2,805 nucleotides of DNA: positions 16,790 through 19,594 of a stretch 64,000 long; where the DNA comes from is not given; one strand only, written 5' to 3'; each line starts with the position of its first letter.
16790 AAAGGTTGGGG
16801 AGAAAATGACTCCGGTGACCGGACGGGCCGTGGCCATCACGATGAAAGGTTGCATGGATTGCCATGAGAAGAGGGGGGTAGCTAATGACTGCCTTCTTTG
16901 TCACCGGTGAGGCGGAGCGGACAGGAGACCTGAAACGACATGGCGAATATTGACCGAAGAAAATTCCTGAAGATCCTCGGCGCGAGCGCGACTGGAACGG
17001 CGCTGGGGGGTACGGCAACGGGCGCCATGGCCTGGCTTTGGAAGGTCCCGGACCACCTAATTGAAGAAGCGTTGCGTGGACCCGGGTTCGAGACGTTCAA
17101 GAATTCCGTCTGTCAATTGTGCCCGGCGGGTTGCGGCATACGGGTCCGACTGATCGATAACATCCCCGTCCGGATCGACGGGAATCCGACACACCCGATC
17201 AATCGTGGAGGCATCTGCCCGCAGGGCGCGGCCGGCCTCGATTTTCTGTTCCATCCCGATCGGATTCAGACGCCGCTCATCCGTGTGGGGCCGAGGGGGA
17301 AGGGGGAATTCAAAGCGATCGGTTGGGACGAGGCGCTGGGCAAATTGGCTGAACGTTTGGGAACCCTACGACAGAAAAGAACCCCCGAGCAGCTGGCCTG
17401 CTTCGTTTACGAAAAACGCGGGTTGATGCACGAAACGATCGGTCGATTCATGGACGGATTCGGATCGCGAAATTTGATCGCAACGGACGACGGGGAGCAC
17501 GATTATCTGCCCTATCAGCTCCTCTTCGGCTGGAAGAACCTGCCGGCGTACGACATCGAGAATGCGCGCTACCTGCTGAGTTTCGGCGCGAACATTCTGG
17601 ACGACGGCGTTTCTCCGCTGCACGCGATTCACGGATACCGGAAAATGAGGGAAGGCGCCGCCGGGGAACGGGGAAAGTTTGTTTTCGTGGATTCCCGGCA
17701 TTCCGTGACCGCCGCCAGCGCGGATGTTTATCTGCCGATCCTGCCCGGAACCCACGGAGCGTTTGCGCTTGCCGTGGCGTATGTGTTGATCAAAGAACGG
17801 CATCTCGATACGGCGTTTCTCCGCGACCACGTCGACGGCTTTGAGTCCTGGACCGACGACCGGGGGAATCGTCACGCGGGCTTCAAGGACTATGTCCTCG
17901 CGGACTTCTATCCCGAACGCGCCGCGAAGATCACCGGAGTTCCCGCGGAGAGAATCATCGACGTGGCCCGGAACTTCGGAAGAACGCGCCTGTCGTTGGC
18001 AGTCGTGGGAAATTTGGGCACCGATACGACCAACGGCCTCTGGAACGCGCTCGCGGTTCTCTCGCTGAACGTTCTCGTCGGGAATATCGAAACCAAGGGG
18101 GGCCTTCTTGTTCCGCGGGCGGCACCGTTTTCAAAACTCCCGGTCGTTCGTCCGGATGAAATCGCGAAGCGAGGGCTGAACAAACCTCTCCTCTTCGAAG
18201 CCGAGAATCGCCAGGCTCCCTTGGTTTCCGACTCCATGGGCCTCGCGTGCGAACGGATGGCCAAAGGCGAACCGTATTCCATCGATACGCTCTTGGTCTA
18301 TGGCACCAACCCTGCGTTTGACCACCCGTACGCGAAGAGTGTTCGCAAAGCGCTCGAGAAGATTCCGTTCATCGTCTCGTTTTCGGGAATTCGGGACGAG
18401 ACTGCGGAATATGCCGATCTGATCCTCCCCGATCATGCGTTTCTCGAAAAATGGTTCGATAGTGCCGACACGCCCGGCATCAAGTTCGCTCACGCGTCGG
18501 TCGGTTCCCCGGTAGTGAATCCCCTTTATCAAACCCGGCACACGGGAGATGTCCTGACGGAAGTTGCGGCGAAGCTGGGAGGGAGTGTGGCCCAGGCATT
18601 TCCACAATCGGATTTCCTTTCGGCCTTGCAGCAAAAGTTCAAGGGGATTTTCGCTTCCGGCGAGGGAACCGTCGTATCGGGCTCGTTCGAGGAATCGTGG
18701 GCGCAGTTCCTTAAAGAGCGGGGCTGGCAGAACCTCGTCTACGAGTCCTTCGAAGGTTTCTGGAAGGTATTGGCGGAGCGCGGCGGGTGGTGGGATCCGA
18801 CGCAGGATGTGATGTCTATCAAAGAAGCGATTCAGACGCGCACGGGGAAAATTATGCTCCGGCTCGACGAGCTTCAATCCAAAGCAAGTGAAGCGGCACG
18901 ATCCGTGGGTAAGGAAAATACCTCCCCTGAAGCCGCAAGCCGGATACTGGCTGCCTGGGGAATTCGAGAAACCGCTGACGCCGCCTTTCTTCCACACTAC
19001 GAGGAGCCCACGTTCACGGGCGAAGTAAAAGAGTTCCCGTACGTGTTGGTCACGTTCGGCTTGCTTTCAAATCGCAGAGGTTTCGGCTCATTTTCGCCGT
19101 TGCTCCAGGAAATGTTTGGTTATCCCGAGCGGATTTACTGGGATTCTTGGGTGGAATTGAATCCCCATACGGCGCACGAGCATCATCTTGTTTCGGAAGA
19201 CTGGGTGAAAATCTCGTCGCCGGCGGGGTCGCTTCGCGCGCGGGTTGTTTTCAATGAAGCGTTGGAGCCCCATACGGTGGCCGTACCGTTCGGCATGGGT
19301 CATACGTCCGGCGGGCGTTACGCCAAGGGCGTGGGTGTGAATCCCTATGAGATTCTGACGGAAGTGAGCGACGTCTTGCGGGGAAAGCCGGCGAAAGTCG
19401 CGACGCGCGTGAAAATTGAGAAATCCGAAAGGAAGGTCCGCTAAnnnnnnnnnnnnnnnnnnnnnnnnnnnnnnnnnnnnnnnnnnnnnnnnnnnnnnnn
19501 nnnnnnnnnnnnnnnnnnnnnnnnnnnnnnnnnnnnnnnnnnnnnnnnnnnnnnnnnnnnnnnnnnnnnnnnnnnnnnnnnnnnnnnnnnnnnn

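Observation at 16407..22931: ACIII/Qrc/Psr-like CISM module with split ActB and a four-domain MWNH tetraheme cytochrome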

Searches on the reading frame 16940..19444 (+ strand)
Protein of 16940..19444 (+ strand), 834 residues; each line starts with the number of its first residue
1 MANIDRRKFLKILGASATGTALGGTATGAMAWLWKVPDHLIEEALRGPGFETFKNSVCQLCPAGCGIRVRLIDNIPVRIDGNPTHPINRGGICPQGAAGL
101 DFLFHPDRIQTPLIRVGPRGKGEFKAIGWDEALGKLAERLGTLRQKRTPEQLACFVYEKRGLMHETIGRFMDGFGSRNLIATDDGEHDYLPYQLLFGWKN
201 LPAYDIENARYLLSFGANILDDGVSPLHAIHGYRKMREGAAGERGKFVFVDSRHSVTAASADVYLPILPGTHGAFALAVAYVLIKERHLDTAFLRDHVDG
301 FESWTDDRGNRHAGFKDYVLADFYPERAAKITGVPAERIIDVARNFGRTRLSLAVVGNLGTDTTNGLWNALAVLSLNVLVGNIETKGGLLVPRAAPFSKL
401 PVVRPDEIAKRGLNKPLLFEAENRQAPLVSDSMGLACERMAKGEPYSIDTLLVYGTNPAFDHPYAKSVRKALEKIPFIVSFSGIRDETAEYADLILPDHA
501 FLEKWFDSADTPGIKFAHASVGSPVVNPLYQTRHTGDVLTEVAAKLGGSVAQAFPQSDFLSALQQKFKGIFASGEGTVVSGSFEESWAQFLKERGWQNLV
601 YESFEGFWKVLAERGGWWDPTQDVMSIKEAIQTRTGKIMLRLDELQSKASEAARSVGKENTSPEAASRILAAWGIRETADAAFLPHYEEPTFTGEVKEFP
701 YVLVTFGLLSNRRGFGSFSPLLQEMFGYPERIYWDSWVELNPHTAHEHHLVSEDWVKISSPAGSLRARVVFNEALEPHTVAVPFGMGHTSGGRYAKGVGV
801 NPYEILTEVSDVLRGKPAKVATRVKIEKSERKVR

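Call 3: search_protein_families(library=pfam, proteins=[window:16940-19444:+], max_evalue=0.01)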
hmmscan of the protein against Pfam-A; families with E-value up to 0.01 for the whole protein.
window:16940-19444:+ (834 aa): 4 families
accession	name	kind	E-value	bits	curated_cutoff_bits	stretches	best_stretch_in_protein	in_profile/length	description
PF00384.28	Molybdopterin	-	1.7e-31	110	24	1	108-504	1-316/353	Molybdopterin oxidoreductase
PF04879.21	Molybdop_Fe4S4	-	1.3e-11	44.7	22.7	1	52-102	2-52/55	Molybdopterin oxidoreductase Fe4S4 domain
PF01568.27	Molydop_binding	-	4.6e-10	40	26.8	1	736-801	30-90/110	Molydopterin dinucleotide binding domain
PF10518.14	TAT_signal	-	0.0096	16.3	22.7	1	3-23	1-21/21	TAT (twin-arginine translocation) pathway signal sequence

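Call 4: search_protein_families(library=ncbifam, proteins=[window:16940-19444:+], max_evalue=0.01)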
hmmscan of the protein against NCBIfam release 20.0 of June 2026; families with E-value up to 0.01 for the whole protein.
window:16940-19444:+ (834 aa): 25 families
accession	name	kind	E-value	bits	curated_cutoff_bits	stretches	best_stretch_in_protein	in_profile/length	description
NF041783.2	mnquin_red_QrcB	equivalog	2e-95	320.4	440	2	48-550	47-507/695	menaquinone reductase molybdopterin-binding-like subunit QrcB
NF012032.0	PRK15488.1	equivalog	2.8e-79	267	694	2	3-560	2-539/759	thiosulfate reductase PhsA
NF041714.1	arsenate_red_ArrA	equivalog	3.8e-73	246.9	1600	1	3-828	2-847/848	arsenate respiratory reductase molybdopterin-containing subunit ArrA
TIGR01591.1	Fdh-alpha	equivalog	8.1e-54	182.8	666.25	2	57-391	2-319/672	formate dehydrogenase subunit alpha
TIGR02166.1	dmsA_ynfE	subfamily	5.5e-49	166.9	777.7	1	4-556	1-565/794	DMSO/selenate family reductase complex A subunit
NF047855.1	AssmNtatRedNasC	equivalog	5.9e-35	120.7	1100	4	436-551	398-509/708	assimilatory nitrate reductase catalytic subunit NasC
NF041885.1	selenate_YnfE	exception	1.7e-33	115.5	1675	1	61-389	57-404/805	selenate/tellurate reductase subunit YnfE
NF041884.1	selenate_YnfF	exception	2.6e-33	114.9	1650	1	92-389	89-397/798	selenate/tellurate reductase subunit YnfF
TIGR03479.1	DMSO_red_II_alp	subfamily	1.9e-30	105.7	984.75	3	90-299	104-308/913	molybdopterin-dependent oxidoreductase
NF011566.1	PRK14990.1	exception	2e-28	98.9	1600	1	50-547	55-578/814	dimethylsulfoxide reductase subunit A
NF011567.1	PRK14991.1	equivalog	2.5e-27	95.1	1750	4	329-391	476-538/1022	tetrathionate reductase subunit TtrA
TIGR01553.1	formate-DH-alph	equivalog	2.4e-26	91.8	814.2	2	4-145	2-141/1009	formate dehydrogenase-N subunit alpha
NF041513.1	formate_DH_Act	exception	3.4e-21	74.8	1400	2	52-148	41-135/1067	formate dehydrogenase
NF041323.1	Nitr_red_NasA_Halo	equivalog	5.5e-20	71.5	1000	2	61-383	3-305/673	assimilatory nitrate reductase NasA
TIGR00509.1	bisC_fam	subfamily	4.5e-18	64.9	1017.55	2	232-388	196-342/772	molybdopterin guanine dinucleotide-containing S/N-oxide reductase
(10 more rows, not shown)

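Call 6: search_solved_structures(query=window:16940-19444:+, max_evalue=0.00001, show_alignments=3)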
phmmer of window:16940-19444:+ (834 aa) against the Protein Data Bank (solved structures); distinct sequences matched with E-value up to 0.00001: 47.
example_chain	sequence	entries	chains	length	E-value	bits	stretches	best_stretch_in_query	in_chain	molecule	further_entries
6cz7_A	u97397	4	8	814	4.6e-66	226.7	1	45-802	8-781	ArrA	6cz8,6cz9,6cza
2vpw_A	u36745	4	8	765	7.5e-44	153.2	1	28-569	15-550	THIOSULFATE REDUCTASE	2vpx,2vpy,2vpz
7bkb_D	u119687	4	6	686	5.1e-33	117.4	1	56-548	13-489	Formate dehydrogenase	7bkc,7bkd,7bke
9t1s_L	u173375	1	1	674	1.1e-32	116.3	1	53-507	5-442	formate dehydrogenase (coenzyme F420)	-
2jim_A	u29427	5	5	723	2.1e-27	98.8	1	53-547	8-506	PERIPLASMIC NITRATE REDUCTASE | PROTEIN (PERIPLASMIC NITRATE REDUCTASE)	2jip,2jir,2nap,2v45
2jio_A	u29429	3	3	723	1e-26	96.5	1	53-547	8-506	PERIPLASMIC NITRATE REDUCTASE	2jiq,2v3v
7qv7_S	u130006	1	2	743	2.9e-25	91.7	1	56-504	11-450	Hydrogen dependent carbon dioxide reductase subunit FdhF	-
9wxb_B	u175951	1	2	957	2.2e-24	88.8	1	41-504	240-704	Formate dehydrogenase alpha subunit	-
1aa6_A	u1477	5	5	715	5.9e-23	84.1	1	56-547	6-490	FORMATE DEHYDROGENASE H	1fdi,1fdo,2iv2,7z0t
7vw6_A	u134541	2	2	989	6.1e-23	84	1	55-547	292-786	Formate dehydrogenase | Tungsten-containing formate dehydrogenase alpha subunit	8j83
7e5z_A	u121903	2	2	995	6.2e-23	84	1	55-547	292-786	Formate dehydrogenase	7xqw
4ydd_A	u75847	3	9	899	4.3e-22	81.2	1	91-299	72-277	DMSO reductase family type II enzyme, molybdopterin subunit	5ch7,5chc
5e7o_A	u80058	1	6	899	4.3e-22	81.2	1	91-299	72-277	DMSO reductase family type II enzyme, molybdopterin subunit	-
2e7z_A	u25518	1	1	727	6.9e-22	80.5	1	54-343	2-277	Acetylene hydratase Ahy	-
6tg9_A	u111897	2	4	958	6.1e-20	74.1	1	55-504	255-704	Formate dehydrogenase subunit alpha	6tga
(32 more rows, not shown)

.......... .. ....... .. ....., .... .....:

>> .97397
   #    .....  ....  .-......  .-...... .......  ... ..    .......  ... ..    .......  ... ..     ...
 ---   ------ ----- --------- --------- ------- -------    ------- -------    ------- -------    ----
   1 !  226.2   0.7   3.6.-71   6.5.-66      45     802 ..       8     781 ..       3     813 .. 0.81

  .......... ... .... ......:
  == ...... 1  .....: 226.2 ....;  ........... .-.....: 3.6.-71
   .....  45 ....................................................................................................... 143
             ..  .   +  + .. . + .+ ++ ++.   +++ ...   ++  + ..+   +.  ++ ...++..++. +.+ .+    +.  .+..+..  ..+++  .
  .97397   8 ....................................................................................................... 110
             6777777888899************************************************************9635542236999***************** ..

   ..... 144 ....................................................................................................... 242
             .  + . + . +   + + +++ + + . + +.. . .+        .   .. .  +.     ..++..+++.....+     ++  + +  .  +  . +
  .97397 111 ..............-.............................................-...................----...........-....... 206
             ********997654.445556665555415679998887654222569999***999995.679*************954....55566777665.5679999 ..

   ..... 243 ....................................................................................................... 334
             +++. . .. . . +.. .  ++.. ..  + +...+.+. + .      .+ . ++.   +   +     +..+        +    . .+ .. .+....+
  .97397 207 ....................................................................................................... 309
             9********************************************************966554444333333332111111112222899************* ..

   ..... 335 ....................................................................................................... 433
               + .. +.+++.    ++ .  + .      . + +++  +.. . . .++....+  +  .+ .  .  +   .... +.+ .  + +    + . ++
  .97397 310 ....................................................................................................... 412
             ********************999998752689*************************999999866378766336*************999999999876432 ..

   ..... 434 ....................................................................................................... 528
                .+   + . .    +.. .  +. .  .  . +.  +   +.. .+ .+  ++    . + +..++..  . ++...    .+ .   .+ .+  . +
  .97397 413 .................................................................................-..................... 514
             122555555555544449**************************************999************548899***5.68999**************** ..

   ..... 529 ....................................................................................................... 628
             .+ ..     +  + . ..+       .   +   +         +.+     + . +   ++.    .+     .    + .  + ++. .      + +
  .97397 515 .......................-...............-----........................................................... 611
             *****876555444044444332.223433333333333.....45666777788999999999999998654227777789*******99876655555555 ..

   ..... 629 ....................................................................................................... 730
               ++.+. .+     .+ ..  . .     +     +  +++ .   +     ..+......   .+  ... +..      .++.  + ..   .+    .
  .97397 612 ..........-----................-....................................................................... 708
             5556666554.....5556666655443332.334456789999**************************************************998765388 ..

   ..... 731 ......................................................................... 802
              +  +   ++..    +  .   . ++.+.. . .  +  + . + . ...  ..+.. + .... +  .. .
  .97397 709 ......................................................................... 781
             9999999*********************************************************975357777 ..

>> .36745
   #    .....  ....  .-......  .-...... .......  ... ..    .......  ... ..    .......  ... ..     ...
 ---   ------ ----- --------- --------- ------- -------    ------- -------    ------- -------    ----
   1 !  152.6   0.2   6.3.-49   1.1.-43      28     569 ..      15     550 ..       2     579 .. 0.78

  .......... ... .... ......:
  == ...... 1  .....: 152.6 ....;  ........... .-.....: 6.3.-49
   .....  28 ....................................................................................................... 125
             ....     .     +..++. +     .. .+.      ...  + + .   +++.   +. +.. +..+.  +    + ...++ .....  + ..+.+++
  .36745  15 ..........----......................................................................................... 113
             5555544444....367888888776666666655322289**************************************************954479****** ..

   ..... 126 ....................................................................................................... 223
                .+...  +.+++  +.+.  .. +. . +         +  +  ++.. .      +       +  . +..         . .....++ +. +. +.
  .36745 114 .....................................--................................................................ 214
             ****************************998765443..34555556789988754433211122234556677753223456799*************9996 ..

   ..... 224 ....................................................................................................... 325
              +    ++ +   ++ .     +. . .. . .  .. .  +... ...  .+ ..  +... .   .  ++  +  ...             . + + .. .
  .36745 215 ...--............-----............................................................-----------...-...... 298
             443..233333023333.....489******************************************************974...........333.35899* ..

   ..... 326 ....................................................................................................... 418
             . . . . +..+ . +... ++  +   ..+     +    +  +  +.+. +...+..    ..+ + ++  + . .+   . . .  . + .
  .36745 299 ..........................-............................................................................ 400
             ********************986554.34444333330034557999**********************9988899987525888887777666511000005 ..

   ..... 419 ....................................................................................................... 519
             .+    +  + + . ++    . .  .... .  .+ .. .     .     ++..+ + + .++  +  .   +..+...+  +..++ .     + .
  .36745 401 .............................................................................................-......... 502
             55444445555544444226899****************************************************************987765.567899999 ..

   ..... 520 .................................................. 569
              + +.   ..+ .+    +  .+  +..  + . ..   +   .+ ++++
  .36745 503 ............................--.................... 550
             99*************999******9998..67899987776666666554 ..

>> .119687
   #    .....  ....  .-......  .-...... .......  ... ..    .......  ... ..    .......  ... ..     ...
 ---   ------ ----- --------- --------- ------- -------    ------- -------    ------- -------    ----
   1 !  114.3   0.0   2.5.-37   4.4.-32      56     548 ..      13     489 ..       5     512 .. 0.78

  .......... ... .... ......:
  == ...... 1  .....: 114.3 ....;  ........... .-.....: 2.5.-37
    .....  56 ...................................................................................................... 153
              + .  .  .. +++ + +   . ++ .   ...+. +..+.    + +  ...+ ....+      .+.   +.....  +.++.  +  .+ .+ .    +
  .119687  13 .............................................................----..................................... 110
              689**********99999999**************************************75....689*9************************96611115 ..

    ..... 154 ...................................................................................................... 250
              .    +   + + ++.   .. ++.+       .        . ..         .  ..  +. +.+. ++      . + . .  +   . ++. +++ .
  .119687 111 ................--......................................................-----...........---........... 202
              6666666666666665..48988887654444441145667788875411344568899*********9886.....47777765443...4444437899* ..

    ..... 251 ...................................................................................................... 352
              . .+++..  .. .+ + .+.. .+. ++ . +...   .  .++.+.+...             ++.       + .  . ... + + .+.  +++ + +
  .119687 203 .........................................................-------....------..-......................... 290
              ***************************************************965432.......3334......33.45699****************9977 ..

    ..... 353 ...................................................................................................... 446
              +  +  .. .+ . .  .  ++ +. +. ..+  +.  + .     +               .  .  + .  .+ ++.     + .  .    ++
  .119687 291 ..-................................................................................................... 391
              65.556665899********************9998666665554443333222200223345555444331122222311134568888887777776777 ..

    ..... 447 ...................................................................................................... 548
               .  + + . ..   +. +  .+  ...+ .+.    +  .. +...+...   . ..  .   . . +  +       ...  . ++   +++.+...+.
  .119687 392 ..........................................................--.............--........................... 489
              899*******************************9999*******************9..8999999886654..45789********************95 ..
